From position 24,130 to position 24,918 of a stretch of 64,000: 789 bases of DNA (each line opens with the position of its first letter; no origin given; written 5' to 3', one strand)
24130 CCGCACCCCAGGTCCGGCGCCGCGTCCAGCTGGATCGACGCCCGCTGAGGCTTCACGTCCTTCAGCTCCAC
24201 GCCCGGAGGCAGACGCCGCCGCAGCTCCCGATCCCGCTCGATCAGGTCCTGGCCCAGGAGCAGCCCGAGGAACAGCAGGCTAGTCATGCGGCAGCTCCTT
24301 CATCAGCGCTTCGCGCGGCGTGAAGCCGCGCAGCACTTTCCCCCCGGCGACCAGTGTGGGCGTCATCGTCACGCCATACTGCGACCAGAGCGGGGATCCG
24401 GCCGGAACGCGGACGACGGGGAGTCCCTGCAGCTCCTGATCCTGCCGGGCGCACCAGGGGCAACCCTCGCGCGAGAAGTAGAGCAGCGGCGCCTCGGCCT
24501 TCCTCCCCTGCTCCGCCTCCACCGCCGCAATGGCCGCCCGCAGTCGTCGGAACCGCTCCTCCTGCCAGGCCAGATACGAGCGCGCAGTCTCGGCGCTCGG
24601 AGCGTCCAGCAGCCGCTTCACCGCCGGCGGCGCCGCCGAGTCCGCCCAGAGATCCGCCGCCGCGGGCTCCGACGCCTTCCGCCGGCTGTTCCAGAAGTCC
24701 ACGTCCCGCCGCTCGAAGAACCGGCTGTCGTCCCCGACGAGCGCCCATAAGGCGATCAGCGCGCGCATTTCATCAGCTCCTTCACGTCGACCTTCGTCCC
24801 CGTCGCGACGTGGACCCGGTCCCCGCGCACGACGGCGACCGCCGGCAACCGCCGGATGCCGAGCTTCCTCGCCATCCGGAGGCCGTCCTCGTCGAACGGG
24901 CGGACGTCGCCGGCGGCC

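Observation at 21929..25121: Orphan TraH / TraF(TrbB) / DUF1525-like periplasmic module fused into one coupled operon with a Cys-rich protein, a lipoprotein and VapBC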

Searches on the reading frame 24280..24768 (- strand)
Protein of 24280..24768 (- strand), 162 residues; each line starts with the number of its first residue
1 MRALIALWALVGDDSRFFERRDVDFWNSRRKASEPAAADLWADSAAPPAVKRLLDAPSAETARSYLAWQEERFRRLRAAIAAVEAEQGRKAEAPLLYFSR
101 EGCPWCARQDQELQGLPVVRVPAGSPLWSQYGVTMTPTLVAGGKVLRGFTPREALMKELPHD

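Call 5: search_protein_families(library=pfam, proteins=[window:24280-24768:-], max_evalue=1)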
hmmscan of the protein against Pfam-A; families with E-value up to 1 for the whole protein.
window:24280-24768:- (162 aa): 5 families
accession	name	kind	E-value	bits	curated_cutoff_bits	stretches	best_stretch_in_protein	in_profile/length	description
PF13098.12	Thioredoxin_2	-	0.00027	21.7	27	0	95-120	9-34/104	Thioredoxin-like domain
PF13728.12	TraF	-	0.034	14.4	23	0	92-115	130-153/224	F plasmid transfer operon protein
PF00462.30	Glutaredoxin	-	0.13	12.9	22.9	1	96-115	2-21/60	Glutaredoxin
PF13192.12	Thioredoxin_3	-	0.19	12.2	24.8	1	129-159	43-74/76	Thioredoxin domain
PF13462.12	Thioredoxin_4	-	0.2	12.3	23.2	0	129-146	133-150/165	Thioredoxin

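Call 6: search_protein_families(library=ncbifam, proteins=[window:24280-24768:-], max_evalue=1)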
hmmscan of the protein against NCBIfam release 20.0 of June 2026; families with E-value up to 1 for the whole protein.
window:24280-24768:- (162 aa): 5 families
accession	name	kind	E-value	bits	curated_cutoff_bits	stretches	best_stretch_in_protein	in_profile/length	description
TIGR02196.1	GlrX_YruB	hypoth_equivalog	0.0071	16.8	88.55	0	98-114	5-21/74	glutaredoxin-like protein, YruB-family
NF041212.1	Uxx_star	subfamily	0.011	16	66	0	98-114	4-20/70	Uxx-star family glutaredoxin-like (seleno)protein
TIGR02190.1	GlrX-dom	hypoth_equivalog_domain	0.049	13.6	99.3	1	95-115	10-30/79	glutaredoxin-family domain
NF006326.0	PRK08554.1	equivalog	0.12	11.1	354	1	116-139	289-312/446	peptidase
NF047338.1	gluta_UXX_star_3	exception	0.14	12.2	97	1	96-114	2-20/70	UXX-star (seleno)protein family 3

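Call 20: find_homologous_proteins(query=window:24280-24768:-, max_evalue=0.001)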
Query window:24280-24768:- (162 aa): 112 proteins with E <= 0.001 among 799 candidates.
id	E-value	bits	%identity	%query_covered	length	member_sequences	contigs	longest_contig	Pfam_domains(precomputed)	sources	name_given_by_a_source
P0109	3.9e-102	357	100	100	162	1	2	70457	-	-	-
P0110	1.1e-73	265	75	100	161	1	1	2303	-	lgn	-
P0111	1.3e-73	264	73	100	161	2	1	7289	PF13098.14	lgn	-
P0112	1.5e-73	264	75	100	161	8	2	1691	-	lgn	-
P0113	2.1e-72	260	73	100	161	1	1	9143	-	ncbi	-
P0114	3.1e-72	260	75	100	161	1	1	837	-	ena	-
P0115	5.9e-71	256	74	99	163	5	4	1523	-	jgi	jgi:hypothetical protein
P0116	2.3e-70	254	74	93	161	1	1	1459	-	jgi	jgi:hypothetical protein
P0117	3.6e-70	253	73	93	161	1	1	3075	-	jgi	jgi:hypothetical protein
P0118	4.1e-70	253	70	100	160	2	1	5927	-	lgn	-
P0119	4.7e-70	253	72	100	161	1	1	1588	-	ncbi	-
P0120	6.3e-70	252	72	100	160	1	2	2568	-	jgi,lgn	jgi:hypothetical protein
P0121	7.0e-70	252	72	100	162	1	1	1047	-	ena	-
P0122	6.4e-69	249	70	99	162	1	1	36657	-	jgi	jgi:hypothetical protein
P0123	6.9e-69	249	70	100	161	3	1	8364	-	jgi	jgi:hypothetical protein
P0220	7.9e-18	83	38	90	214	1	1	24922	PF13728.13,PF13098.14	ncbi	-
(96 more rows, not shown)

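Call 21: find_encoding_contigs(protein=P0220, flank=10000, max_places=3)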
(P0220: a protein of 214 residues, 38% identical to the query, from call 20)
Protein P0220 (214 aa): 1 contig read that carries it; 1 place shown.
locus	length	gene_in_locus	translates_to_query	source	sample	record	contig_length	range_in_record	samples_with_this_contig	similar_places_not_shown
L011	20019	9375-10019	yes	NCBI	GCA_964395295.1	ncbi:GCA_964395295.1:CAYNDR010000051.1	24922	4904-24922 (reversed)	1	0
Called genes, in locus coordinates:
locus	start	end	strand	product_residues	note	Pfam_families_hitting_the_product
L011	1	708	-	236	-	?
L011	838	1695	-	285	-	-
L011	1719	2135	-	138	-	-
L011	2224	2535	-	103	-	-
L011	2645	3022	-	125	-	-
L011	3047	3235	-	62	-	-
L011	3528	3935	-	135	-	-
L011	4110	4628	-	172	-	PF01609:DDE_Tnp_1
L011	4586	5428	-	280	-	-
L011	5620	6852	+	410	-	-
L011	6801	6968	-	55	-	-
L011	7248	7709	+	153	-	-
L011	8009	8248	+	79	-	-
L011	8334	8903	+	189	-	-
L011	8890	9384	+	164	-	-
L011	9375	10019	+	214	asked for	PF13728:TraF (faint), PF13098:Thioredoxin_2 (faint)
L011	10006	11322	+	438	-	-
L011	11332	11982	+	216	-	-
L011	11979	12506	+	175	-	PF05284:DUF736 (weak)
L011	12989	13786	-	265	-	-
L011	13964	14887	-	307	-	PF21804:Transposase_29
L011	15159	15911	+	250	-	-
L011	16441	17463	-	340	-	-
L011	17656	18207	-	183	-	-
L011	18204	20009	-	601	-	PF02534:T4SS-DNA_transf (faint), PF01935:DUF87 (weak), PF10412:TrwB_AAD_bind (weak), PF13401:AAA_22 (faint), PF12696:TraG-D_C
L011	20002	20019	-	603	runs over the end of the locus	PF07514:TraI_2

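Call 33: find_homologous_proteins(query=L011:10006-11322:+, max_evalue=0.001)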
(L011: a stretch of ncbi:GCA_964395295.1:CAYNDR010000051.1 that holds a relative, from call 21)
Query L011:10006-11322:+ (438 aa): 26 proteins with E <= 0.001 among 8000 candidates.
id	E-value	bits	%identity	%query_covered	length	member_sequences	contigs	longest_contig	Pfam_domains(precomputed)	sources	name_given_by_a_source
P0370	1.6e-281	951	100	100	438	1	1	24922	-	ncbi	-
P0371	6.7e-189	646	69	99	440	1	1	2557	-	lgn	-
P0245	1.4e-139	484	55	98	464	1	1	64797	PF08614.17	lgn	-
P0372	3.4e-122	427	50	100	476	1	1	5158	-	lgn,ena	-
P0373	1.4e-115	405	50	93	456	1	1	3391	-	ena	-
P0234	7.9e-115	402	51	89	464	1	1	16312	-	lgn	-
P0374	1.6e-114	401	49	97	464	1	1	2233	-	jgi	-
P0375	1.3e-111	392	48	94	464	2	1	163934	-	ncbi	-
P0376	2.1e-109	385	46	96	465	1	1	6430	-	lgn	-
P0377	1.6e-106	375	46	98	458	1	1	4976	-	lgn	-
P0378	4.4e-106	374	48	97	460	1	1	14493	-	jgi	jgi:hypothetical protein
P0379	4.1e-105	370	45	96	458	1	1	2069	-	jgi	jgi:hypothetical protein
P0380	1.5e-104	369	47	96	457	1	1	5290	-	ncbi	-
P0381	6.2e-104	367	48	88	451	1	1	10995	-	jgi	jgi:hypothetical protein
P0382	4.1e-103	364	46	89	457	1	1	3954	-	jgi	jgi:hypothetical protein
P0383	3.1e-100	354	45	94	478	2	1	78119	-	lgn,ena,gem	-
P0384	1.7e-99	352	49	82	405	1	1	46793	-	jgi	jgi:hypothetical protein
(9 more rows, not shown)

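Call 34: find_encoding_contigs(protein=P0375, flank=10000, max_places=1)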
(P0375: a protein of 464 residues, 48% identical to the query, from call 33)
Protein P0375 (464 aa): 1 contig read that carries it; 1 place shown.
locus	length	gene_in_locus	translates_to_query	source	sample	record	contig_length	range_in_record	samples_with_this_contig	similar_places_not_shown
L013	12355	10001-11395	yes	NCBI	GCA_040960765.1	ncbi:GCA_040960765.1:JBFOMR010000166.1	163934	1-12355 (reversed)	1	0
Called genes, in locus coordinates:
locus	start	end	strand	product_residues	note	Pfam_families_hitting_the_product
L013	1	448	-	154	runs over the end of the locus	PF00583:Acetyltransf_1 (weak), PF13508:Acetyltransf_7 (weak)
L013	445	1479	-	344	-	PF13522:GATase_6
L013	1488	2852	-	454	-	PF12224:Amidoligase_2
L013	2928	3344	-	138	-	-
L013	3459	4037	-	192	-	-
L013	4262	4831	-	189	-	-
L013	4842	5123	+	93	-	-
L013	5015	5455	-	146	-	-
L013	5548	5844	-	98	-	-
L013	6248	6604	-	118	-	-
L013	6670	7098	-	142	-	-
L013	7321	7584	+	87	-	-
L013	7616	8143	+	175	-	-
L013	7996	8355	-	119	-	-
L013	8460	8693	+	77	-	-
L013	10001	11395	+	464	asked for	-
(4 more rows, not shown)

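Call 35: find_encoding_contigs(protein=P0383, flank=10000, max_places=1)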
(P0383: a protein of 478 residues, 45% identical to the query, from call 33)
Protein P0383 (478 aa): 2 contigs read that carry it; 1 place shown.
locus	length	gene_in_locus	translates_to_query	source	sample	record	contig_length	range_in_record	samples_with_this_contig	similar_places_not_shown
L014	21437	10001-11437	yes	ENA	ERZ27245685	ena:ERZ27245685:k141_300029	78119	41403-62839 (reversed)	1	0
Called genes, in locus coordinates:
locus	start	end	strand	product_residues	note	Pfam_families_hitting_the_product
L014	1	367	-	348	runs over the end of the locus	PF19587:DUF6094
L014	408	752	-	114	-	-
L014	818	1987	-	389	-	-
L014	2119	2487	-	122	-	-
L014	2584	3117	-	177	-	-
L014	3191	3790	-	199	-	-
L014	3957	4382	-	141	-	-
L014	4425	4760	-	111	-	-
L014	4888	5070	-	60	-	-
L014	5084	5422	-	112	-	-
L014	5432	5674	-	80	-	-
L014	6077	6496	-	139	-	-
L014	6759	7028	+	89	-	-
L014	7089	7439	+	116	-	-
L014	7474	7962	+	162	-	-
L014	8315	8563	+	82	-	-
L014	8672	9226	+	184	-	-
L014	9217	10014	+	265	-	PF13728:TraF (weak), PF13098:Thioredoxin_2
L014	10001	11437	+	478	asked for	-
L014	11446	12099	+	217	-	-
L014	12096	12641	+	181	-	-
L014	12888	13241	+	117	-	-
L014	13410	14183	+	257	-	PF13365:Trypsin_2 (weak)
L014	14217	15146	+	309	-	PF14022:DUF4238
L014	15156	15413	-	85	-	-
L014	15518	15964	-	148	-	PF06961:DUF1294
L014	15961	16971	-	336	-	-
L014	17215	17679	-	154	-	-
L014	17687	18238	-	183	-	-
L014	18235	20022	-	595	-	PF01935:DUF87 (weak), PF10412:TrwB_AAD_bind (weak), PF13401:AAA_22 (faint), PF10412:TrwB_AAD_bind (weak), PF12696:TraG-D_C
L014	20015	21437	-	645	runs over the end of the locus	PF07514:TraI_2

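Call 46: search_protein_families(library=pfam, alignment_id=A4, max_evalue=0.01)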
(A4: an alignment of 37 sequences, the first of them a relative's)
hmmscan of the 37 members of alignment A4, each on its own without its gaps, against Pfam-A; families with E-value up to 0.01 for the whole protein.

A. member 1, P0109 (162 aa): 1 family
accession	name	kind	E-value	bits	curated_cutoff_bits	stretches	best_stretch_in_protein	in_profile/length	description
PF13098.12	Thioredoxin_2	-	0.00027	21.7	27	0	95-120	9-34/104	Thioredoxin-like domain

B. families by the number of members that match (of 37 scanned): 9 families
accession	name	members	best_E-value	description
PF13098.12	Thioredoxin_2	21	7.9e-06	Thioredoxin-like domain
PF13728.12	TraF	8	7.7e-06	F plasmid transfer operon protein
PF13192.12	Thioredoxin_3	8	3.3e-05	Thioredoxin domain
PF00085.26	Thioredoxin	2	0.00069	Thioredoxin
PF00462.30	Glutaredoxin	2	0.0079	Glutaredoxin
PF05768.20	Glrx-like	1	0.00033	Glutaredoxin-like domain (DUF836)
PF13462.12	Thioredoxin_4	1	0.0021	Thioredoxin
PF07689.18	KaiB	1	0.0053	KaiB domain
PF06991.16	MFAP1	1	0.0082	Microfibril-associated/Pre-mRNA processing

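Call 50: search_solved_structures(query=A4, max_evalue=1)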
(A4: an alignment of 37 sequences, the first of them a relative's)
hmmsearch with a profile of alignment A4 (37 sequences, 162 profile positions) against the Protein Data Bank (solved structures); distinct sequences matched with E-value up to 1: 38.
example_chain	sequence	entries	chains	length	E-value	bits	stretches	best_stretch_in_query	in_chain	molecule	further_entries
2l57_A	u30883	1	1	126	0.001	21.9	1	78-154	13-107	Uncharacterized protein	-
2l6c_A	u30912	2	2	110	0.0012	21.8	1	89-147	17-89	Thioredoxin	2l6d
3gv1_A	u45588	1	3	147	0.0014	21.5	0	81-121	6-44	Disulfide interchange protein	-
4fyb_B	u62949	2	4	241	0.003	20.4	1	91-120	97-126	Thiol:disulfide interchange protein (DsbC)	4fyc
3ul3_B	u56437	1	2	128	0.005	19.7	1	73-142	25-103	Thioredoxin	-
4o32_A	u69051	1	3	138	0.006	19.5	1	74-142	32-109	Thioredoxin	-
1a8l_A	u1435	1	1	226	0.006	19.5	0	90-153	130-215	PROTEIN DISULFIDE OXIDOREDUCTASE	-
2cq9_A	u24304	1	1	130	0.0086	19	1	78-158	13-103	GLRX2 protein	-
1j08_A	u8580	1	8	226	0.0096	18.8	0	91-155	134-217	glutaredoxin-like protein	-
2ht9_A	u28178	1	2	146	0.0097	18.8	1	78-158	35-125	Glutaredoxin-2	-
1fo5_A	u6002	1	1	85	0.011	18.6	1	94-160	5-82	THIOREDOXIN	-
4jrr_A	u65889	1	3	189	0.014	18.3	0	119-144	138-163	Thiol:disulfide interchange protein DsbA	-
2ywm_A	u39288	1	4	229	0.025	17.5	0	83-144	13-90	Glutaredoxin-like protein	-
2fls_A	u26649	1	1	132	0.026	17.4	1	83-158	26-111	Glutaredoxin-2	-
2ayt_A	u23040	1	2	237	0.028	17.3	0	83-144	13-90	glutaredoxin-like protein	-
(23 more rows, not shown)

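Call 61: find_encoding_contigs(protein=P0384, flank=10000, max_places=1)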
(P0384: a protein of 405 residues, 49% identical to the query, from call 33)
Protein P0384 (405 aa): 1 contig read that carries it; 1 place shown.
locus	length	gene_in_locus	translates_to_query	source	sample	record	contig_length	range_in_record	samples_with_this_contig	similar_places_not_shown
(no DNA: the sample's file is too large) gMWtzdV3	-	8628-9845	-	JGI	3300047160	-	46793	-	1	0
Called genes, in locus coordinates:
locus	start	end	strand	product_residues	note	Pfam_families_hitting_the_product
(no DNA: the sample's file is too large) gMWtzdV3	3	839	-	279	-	?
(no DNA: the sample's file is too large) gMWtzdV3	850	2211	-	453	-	PF12224:Amidoligase_2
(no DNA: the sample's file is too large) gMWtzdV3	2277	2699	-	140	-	-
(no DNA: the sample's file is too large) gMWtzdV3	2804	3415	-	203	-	-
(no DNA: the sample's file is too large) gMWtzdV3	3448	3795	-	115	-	-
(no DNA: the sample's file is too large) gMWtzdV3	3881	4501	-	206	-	-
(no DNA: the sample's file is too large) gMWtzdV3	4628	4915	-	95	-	-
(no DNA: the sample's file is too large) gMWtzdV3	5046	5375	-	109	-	-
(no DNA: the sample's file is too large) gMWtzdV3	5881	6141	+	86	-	-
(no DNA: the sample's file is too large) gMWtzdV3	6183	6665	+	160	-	-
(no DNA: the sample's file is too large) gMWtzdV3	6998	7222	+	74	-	-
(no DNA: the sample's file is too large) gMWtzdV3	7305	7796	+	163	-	-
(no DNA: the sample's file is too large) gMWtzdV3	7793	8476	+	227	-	-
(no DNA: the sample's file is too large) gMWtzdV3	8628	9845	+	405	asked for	-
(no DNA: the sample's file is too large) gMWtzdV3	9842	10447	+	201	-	-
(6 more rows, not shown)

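Call 81: search_protein_families(library=pfam, proteins=[L011:11332-11982:+, L014:11446-12099:+, L011:7248-7709:+, L011:8009-8248:+, L011:17656-18207:-, L011:16441-17463:-], max_evalue=0.5)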
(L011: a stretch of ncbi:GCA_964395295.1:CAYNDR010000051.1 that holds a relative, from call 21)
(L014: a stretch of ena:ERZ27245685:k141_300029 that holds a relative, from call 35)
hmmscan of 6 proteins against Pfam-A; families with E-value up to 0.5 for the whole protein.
L011:11332-11982:+ (216 aa): 0 families

L014:11446-12099:+ (217 aa): 0 families

L011:7248-7709:+ (153 aa): 0 families

L011:8009-8248:+ (79 aa): 0 families

L011:17656-18207:- (183 aa): 1 family
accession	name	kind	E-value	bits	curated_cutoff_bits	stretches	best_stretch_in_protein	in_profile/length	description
PF04535.17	CASP_dom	-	0.035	14.3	26.2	1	5-74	47-104/151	Casparian strip membrane protein domain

L011:16441-17463:- (340 aa): 0 families

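Call 82: search_protein_families(library=ncbifam, proteins=[L011:11332-11982:+, L014:11446-12099:+, L011:7248-7709:+, L011:8009-8248:+, L011:17656-18207:-, L011:16441-17463:-, L011:9375-10019:+, L014:9217-10014:+], max_evalue=0.5)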
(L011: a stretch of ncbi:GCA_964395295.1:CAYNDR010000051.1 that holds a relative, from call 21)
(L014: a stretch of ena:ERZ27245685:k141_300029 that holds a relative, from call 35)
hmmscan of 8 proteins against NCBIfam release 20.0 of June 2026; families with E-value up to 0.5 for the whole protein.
L011:11332-11982:+ (216 aa): 0 families

L014:11446-12099:+ (217 aa): 0 families

L011:7248-7709:+ (153 aa): 0 families

L011:8009-8248:+ (79 aa): 0 families

L011:17656-18207:- (183 aa): 1 family
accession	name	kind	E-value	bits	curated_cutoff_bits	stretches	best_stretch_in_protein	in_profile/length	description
NF037967.1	SemiSWEET_1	subfamily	0.0077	16.4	200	1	42-170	73-190/196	SemiSWEET transporter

L011:16441-17463:- (340 aa): 1 family
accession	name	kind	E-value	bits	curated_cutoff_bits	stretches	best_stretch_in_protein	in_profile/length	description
TIGR00180.1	parB_part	domain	0.29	10.9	58.45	1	49-82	47-80/186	ParB/RepB/Spo0J family partition protein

L011:9375-10019:+ (214 aa): 10 families
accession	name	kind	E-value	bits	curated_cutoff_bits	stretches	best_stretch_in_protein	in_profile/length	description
TIGR02187.2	PDO_seleno_TRX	equivalog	7.8e-06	25.4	185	1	128-192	21-86/209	protein disulfide oxidoreductase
TIGR00411.1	redox_disulf_1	equivalog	0.00018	21.5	92.75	1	133-184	8-60/82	MJ0307 family thioredoxin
TIGR02196.1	GlrX_YruB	hypoth_equivalog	0.0016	18.9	88.55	1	131-198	5-66/74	glutaredoxin-like protein, YruB-family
TIGR01068.1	thioredoxin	equivalog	0.0025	18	96.8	1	134-207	24-98/101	thioredoxin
NF047338.1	gluta_UXX_star_3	exception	0.0062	16.6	97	1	128-182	1-55/70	UXX-star (seleno)protein family 3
TIGR01295.2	PedC_BrcD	equivalog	0.031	14.1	120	1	122-152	53-83/152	PedC/BrcD family bacteriocin maturation disulfide isomerase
TIGR02740.1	TraF-like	hypoth_equivalog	0.036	13.3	232.25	0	128-162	173-206/276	TraF-like protein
TIGR02742.1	TrbC_Ftype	equivalog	0.067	13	66.45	1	166-188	60-82/130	type-F conjugative transfer system pilin assembly protein TrbC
NF010290.0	PRK13730.1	subfamily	0.16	11.4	333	1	167-195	152-179/212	type-F conjugative transfer system pilin assembly protein TrbC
TIGR02180.1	GRX_euk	equivalog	0.22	11.8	87.25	1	128-150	1-23/84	glutaredoxin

L014:9217-10014:+ (265 aa): 4 families
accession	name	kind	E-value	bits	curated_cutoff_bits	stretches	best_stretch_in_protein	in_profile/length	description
NF047338.1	gluta_UXX_star_3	exception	0.0012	18.9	97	1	180-234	2-56/70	UXX-star (seleno)protein family 3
TIGR02740.1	TraF-like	hypoth_equivalog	0.0017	17.7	232.25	1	107-209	97-202/276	TraF-like protein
TIGR02187.2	PDO_seleno_TRX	equivalog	0.0043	16.4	185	1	179-245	21-88/209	protein disulfide oxidoreductase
NF010290.0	PRK13730.1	subfamily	0.2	11.2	333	1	218-247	152-180/212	type-F conjugative transfer system pilin assembly protein TrbC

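Call 91: find_related_loci(query=A7, collection=viral_contigs, flank=10000)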
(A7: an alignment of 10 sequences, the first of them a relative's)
Query A7 (438 aa) in viral_contigs; peptide patterns used: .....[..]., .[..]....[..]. (x = any residue, [..] = any of these).
51 stretches matched a pattern, but none encodes a relative of the query by tblastn (E <= 1e-3).
